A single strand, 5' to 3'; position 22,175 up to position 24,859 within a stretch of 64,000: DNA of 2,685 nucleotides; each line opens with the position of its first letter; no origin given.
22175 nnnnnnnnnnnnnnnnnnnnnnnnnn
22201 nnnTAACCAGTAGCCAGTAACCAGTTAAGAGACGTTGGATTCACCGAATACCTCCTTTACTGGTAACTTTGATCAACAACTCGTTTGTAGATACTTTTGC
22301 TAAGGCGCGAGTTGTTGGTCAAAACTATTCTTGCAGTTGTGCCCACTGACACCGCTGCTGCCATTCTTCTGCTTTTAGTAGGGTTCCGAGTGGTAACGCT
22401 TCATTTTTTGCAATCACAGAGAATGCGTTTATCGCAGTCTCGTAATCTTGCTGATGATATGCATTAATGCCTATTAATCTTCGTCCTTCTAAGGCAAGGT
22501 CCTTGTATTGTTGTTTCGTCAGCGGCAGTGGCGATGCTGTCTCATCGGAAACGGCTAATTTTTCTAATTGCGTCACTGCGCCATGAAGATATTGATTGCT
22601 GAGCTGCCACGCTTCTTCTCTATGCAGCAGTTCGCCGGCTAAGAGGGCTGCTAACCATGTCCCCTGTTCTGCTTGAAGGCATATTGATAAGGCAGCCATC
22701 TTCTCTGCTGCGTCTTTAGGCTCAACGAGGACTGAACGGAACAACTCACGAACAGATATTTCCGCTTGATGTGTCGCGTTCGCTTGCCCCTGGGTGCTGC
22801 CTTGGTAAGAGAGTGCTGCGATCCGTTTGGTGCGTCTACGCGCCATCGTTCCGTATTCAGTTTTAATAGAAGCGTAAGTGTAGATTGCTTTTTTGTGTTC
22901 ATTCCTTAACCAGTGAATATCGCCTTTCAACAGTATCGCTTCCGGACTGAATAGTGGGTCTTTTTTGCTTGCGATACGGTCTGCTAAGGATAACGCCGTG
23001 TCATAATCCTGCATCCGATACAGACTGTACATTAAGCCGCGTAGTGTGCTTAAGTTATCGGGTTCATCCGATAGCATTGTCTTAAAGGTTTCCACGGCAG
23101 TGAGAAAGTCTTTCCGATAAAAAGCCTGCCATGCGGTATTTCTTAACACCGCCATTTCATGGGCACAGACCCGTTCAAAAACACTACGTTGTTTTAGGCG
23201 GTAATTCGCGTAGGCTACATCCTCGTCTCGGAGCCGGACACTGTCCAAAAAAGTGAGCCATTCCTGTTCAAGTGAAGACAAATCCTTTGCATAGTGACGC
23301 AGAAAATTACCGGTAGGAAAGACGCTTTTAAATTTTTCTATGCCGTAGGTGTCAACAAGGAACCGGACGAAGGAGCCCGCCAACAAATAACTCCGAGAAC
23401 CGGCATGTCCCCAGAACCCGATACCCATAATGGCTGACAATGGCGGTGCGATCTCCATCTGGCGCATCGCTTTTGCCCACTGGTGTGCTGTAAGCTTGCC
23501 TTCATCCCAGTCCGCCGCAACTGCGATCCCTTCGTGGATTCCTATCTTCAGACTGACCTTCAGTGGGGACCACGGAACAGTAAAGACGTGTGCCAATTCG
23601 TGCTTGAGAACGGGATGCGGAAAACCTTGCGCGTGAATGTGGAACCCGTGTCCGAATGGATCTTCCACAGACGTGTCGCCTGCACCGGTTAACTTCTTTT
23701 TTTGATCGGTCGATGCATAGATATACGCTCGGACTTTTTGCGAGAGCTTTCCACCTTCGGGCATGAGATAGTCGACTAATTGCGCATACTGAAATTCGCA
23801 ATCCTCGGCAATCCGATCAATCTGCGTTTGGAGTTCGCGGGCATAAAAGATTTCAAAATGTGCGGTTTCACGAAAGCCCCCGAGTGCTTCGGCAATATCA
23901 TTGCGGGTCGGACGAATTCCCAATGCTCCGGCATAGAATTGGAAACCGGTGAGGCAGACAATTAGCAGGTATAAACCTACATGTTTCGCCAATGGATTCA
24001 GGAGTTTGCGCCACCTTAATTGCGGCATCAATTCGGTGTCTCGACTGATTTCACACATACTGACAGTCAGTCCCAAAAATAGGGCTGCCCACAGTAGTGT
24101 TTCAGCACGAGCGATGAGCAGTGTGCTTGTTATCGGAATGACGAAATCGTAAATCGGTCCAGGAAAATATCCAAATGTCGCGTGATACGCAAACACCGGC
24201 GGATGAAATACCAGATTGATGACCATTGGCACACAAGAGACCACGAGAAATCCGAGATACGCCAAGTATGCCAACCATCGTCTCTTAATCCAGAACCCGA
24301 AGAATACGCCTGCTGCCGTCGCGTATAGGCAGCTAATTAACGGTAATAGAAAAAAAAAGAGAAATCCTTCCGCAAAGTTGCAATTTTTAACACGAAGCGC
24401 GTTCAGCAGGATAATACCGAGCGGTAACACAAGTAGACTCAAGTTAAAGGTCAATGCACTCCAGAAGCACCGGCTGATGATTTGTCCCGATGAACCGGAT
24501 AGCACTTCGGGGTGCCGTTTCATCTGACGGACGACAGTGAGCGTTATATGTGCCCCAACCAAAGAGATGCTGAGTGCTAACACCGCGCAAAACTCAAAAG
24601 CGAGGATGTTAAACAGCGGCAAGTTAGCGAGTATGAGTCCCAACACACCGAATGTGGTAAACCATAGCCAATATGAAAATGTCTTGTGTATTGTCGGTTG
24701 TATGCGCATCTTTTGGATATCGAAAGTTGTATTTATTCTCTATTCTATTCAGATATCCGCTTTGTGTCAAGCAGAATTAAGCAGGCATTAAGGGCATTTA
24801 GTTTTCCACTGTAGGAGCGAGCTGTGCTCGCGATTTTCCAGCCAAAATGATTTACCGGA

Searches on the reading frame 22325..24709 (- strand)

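Call 10: search_protein_families(library=pfam, proteins=[window:22325-24709:-], max_evalue=0.00001)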
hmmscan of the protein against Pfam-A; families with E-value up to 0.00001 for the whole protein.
window:22325-24709:- (794 aa): 0 families

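Call 38: search_protein_families(library=pfam, proteins=[window:22325-24709:-], max_evalue=0.001)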
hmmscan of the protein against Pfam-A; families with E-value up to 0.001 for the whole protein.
window:22325-24709:- (794 aa): 4 families
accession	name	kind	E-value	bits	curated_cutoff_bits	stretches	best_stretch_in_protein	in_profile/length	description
PF13174.12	TPR_6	-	0.00019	22.3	26.3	0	590-619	1-30/33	Tetratricopeptide repeat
PF25064.1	ARM_TT21_5th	-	0.00021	22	27.8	0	529-620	11-105/117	TT21 fifth ARM repeats domain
PF13432.12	TPR_16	-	0.00022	22.1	32.7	0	562-618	6-60/65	Tetratricopeptide repeat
PF14559.12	TPR_19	-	0.00091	20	25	0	532-583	4-55/68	Tetratricopeptide repeat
